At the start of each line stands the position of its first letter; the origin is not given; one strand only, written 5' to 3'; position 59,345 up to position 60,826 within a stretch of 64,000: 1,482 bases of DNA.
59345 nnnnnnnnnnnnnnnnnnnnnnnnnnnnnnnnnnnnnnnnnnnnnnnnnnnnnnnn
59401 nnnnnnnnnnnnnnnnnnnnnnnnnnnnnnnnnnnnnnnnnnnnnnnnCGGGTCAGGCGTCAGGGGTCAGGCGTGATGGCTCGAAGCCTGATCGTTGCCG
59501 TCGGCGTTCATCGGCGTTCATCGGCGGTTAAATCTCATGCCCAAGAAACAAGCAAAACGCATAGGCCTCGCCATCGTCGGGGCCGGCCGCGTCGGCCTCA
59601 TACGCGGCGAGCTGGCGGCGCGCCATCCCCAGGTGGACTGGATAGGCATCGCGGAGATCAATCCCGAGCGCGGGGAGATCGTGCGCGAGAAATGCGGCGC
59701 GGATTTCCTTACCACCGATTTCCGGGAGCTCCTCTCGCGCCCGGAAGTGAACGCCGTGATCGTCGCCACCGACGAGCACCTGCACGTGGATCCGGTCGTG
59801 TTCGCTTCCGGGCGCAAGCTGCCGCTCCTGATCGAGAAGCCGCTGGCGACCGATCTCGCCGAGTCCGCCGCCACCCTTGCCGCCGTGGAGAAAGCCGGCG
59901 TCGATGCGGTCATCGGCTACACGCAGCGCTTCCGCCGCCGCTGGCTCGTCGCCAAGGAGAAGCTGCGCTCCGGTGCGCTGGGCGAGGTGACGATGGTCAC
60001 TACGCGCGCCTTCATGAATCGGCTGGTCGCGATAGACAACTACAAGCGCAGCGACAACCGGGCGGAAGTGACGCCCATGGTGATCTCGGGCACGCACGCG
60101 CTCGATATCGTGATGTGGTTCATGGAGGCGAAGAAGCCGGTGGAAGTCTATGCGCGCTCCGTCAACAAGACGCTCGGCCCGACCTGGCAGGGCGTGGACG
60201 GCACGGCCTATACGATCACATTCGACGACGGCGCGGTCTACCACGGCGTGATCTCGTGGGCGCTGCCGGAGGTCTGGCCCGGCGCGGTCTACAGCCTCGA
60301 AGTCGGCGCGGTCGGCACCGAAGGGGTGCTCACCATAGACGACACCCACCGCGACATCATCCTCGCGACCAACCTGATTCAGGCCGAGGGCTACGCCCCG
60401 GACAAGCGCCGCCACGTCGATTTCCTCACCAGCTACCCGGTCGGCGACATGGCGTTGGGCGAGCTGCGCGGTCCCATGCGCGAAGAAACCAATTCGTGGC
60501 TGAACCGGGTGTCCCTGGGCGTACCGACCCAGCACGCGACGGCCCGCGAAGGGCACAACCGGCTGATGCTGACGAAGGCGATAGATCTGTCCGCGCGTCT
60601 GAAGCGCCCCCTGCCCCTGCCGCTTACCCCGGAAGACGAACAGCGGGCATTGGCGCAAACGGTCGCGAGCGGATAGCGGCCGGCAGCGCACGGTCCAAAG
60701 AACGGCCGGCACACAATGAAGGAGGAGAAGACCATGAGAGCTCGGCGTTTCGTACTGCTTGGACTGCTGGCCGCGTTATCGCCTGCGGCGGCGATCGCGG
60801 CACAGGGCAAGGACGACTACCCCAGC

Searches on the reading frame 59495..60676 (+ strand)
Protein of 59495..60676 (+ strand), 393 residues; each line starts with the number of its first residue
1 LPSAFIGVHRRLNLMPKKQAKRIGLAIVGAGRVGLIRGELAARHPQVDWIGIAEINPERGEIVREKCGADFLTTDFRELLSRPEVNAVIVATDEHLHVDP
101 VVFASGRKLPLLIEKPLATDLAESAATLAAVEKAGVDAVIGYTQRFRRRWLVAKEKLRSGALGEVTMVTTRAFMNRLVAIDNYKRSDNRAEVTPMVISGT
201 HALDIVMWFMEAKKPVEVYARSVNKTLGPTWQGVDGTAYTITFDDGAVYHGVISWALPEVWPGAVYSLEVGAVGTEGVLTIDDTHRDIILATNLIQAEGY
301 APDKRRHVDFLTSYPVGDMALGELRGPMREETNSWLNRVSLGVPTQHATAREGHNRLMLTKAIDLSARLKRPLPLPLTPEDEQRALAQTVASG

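Call 74: search_protein_families(library=pfam, proteins=[window:59495-60676:+], max_evalue=0.00001)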
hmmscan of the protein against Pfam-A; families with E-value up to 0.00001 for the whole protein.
window:59495-60676:+ (393 aa): 3 families
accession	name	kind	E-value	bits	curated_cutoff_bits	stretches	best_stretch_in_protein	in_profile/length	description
PF01408.29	GFO_IDH_MocA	-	5.9e-18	66.1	24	1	24-140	2-118/120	Oxidoreductase family, NAD-binding Rossmann fold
PF22725.1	GFO_IDH_MocA_C3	-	7.3e-11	42.6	27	1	152-279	3-123/124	GFO/IDH/MocA C-terminal domain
PF02894.22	GFO_IDH_MocA_C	-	8e-10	39.3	22.9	1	154-373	1-216/218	Oxidoreductase family, C-terminal alpha/beta domain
